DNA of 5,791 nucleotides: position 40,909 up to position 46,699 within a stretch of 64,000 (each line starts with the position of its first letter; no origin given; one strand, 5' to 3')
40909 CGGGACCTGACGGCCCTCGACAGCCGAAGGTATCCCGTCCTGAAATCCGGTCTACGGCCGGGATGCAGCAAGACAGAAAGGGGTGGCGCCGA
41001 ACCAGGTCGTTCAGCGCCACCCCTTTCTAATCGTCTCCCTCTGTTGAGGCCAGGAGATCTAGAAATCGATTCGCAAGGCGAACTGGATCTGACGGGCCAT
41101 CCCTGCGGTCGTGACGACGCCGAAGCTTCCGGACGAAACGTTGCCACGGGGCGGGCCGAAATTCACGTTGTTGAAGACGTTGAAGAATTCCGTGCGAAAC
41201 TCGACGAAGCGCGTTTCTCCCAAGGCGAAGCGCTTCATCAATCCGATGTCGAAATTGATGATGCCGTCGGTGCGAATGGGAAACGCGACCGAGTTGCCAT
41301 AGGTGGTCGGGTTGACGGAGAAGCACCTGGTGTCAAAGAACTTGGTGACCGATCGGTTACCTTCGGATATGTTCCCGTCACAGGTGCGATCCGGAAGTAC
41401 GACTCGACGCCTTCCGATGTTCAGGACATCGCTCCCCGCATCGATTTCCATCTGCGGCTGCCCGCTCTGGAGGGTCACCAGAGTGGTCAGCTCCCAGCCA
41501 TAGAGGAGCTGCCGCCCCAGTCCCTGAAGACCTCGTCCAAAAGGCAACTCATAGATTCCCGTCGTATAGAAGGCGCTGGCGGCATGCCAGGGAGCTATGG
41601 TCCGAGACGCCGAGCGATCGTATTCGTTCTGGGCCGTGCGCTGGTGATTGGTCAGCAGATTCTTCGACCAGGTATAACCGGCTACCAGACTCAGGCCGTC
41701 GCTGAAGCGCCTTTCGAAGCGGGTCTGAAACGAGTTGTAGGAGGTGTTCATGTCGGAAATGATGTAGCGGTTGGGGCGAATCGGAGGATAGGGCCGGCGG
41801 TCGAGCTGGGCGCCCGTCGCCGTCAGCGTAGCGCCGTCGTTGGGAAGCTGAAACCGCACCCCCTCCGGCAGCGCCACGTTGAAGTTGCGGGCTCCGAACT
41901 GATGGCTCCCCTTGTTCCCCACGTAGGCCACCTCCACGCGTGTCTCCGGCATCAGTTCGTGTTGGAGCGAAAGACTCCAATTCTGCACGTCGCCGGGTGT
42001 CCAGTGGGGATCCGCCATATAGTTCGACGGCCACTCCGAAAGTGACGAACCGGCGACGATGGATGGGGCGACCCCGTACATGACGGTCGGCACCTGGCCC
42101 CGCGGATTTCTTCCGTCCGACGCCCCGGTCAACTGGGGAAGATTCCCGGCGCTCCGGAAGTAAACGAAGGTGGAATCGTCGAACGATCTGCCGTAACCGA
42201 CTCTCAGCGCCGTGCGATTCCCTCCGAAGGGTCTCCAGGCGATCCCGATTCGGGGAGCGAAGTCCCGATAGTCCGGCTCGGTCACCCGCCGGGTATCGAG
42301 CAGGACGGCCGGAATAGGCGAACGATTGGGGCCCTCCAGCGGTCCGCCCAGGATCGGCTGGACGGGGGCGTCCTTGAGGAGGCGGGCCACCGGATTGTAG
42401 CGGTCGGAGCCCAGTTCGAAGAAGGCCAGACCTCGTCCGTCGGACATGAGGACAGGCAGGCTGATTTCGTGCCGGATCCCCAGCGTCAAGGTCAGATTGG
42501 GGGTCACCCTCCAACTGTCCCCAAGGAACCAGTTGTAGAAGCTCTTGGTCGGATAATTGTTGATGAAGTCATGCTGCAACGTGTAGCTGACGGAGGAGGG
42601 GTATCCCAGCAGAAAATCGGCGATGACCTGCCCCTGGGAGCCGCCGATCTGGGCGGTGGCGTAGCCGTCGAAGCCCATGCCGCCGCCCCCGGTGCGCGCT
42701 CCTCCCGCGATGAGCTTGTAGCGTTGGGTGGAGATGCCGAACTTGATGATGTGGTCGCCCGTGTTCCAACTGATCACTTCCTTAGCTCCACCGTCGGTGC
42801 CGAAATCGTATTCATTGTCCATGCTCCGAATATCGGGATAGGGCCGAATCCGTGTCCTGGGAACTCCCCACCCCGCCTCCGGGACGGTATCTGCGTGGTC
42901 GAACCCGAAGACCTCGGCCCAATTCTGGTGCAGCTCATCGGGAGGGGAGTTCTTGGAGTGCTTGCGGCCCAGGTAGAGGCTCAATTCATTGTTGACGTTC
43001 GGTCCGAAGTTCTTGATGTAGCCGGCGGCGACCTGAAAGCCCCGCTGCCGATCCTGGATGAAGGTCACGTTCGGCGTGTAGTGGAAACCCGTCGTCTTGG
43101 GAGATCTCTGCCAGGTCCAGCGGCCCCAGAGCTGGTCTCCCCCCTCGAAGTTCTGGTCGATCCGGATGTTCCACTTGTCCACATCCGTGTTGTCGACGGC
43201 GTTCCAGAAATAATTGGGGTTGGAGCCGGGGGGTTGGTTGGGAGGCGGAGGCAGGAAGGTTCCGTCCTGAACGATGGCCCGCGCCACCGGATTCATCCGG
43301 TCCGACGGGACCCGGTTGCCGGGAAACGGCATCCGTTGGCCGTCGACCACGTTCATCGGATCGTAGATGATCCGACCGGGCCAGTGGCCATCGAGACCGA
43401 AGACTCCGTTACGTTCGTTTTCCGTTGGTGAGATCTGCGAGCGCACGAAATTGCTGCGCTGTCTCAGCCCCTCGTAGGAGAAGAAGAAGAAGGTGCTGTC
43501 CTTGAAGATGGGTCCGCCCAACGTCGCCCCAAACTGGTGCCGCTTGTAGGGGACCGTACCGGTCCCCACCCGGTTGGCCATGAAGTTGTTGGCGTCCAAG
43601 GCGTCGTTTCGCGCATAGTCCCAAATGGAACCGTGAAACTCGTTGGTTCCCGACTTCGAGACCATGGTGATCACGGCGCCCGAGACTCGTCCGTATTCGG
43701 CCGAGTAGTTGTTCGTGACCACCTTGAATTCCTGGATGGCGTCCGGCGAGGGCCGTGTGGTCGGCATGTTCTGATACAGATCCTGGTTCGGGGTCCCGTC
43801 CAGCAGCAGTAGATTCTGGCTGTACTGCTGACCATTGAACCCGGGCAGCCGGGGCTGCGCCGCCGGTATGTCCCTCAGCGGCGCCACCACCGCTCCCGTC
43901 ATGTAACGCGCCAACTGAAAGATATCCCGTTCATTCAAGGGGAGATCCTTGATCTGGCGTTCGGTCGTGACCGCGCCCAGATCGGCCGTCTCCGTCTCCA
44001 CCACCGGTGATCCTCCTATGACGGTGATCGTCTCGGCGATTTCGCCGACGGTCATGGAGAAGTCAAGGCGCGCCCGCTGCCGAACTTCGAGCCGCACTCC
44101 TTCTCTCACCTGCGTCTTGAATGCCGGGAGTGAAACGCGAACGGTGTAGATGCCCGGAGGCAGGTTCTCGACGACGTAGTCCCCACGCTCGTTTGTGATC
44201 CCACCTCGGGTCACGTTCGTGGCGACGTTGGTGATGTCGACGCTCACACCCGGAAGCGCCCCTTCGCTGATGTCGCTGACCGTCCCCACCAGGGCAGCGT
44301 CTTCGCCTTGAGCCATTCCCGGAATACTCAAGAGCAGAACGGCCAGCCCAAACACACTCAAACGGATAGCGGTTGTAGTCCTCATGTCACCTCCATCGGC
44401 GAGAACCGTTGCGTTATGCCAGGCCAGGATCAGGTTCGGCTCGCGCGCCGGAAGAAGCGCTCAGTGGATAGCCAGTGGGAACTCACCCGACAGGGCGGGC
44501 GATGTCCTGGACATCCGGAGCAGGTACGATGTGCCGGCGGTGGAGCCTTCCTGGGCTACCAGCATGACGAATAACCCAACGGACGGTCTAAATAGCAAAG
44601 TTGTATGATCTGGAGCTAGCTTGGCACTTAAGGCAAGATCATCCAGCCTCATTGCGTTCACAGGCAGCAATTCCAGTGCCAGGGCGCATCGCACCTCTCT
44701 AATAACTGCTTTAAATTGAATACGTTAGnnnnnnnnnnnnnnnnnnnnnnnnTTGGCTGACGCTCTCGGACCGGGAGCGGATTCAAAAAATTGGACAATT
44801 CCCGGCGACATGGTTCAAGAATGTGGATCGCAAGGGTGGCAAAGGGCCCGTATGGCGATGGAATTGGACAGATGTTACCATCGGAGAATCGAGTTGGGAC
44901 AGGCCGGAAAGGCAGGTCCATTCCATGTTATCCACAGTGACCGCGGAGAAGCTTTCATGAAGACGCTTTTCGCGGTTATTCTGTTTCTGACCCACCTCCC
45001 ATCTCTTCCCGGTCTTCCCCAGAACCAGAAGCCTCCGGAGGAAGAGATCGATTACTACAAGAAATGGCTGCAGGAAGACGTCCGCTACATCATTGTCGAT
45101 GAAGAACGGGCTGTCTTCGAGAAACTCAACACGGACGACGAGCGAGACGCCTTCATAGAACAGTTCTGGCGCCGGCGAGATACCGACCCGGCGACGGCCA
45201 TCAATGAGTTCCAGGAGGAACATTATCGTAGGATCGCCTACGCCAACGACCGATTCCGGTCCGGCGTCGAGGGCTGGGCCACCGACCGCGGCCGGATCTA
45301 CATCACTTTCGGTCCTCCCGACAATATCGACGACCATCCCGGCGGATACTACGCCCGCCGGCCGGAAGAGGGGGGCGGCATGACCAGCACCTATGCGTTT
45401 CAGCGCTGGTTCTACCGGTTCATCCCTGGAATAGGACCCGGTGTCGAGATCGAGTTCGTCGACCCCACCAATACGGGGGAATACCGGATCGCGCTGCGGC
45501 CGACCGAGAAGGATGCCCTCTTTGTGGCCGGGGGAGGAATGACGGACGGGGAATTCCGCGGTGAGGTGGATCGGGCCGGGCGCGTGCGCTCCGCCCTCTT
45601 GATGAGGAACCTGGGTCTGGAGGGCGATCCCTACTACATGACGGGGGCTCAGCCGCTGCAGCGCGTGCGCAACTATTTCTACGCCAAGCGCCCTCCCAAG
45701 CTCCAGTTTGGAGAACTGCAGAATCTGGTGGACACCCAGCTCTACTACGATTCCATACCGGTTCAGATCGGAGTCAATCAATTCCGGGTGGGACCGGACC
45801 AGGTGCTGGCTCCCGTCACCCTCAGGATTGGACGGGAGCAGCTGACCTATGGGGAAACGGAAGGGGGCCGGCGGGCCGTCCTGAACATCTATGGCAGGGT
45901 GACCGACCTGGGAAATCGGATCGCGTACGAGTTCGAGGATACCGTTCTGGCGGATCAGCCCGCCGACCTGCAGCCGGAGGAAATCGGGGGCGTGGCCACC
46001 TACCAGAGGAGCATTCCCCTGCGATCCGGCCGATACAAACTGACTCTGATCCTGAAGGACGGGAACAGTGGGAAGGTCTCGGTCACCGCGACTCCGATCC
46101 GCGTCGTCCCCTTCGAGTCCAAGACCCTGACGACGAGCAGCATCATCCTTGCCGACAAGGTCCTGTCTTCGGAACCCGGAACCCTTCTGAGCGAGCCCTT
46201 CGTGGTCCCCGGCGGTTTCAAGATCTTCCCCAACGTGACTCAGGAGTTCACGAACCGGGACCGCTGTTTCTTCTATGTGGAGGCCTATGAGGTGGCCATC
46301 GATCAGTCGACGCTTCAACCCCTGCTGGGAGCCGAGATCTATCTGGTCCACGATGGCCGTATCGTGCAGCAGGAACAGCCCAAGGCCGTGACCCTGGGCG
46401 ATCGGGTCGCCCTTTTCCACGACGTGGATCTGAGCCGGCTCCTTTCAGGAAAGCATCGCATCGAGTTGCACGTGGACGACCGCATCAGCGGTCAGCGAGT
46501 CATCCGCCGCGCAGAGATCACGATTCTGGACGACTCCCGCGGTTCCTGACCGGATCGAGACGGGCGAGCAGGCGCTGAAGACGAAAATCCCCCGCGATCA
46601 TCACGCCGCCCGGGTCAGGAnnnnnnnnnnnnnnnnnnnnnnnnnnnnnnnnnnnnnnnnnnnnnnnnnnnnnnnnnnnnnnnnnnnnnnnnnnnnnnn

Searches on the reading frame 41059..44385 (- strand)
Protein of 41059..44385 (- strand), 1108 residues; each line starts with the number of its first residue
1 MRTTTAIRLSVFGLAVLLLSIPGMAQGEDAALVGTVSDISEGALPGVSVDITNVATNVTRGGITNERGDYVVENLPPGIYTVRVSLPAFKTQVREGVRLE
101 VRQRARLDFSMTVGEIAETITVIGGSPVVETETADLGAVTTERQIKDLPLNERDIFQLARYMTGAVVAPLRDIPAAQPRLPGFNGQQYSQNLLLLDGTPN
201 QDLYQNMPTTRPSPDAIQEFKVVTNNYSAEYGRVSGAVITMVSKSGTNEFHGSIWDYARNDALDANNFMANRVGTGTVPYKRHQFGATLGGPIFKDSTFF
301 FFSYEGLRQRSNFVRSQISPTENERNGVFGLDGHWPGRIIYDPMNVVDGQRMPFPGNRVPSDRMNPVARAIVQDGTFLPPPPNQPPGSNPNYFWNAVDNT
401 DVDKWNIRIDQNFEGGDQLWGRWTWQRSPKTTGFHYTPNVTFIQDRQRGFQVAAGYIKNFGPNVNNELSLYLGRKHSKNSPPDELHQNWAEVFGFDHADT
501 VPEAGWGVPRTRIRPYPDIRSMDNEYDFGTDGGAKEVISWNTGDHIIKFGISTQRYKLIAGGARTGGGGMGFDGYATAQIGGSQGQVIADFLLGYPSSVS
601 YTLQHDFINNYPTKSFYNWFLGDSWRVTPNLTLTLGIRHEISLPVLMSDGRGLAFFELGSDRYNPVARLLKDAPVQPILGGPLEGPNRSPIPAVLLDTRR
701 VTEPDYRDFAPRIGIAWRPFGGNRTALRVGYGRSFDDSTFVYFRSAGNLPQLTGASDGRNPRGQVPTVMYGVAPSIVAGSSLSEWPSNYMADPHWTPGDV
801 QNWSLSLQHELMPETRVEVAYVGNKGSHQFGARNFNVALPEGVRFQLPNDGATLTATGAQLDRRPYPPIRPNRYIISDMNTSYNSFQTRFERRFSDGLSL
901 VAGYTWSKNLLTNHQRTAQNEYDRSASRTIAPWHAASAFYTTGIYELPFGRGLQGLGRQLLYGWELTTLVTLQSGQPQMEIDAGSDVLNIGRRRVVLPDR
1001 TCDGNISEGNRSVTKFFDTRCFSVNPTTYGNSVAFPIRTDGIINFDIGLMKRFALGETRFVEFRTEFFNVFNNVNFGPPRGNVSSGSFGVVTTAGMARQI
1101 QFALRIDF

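Call 32: search_protein_families(library=pfam, proteins=[window:41059-44385:-], max_evalue=0.00001)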
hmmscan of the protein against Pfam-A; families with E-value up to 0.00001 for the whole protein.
window:41059-44385:- (1108 aa): 3 families
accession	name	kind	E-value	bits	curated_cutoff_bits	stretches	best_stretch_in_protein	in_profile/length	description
PF25183.1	OMP_b-brl_4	-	6.2e-183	610.9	30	1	242-1101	1-838/838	Outer membrane beta barrel domain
PF13620.12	CarboxypepD_reg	-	7.1e-18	65.2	32.3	1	32-112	2-82/82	Carboxypeptidase regulatory-like domain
PF13715.12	CarbopepD_reg_2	-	4.3e-06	27.1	32.2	1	34-95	3-61/88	CarboxypepD_reg-like domain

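Call 41: find_encoding_contigs(protein=window:41059-44385:-, flank=10000, max_places=6)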
Protein window:41059-44385:- (1108 aa): no gene with exactly this product is on record in the collection.

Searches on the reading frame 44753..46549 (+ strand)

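Call 32: search_protein_families(library=pfam, proteins=[window:44753-46549:+], max_evalue=0.00001)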
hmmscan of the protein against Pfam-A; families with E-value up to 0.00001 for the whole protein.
window:44753-46549:+ (598 aa): 1 family
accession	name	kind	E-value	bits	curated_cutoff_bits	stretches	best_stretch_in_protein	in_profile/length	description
PF20094.4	GWxTD_dom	-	2.5e-15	57.1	26.9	1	106-194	33-117/172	GWxTD domain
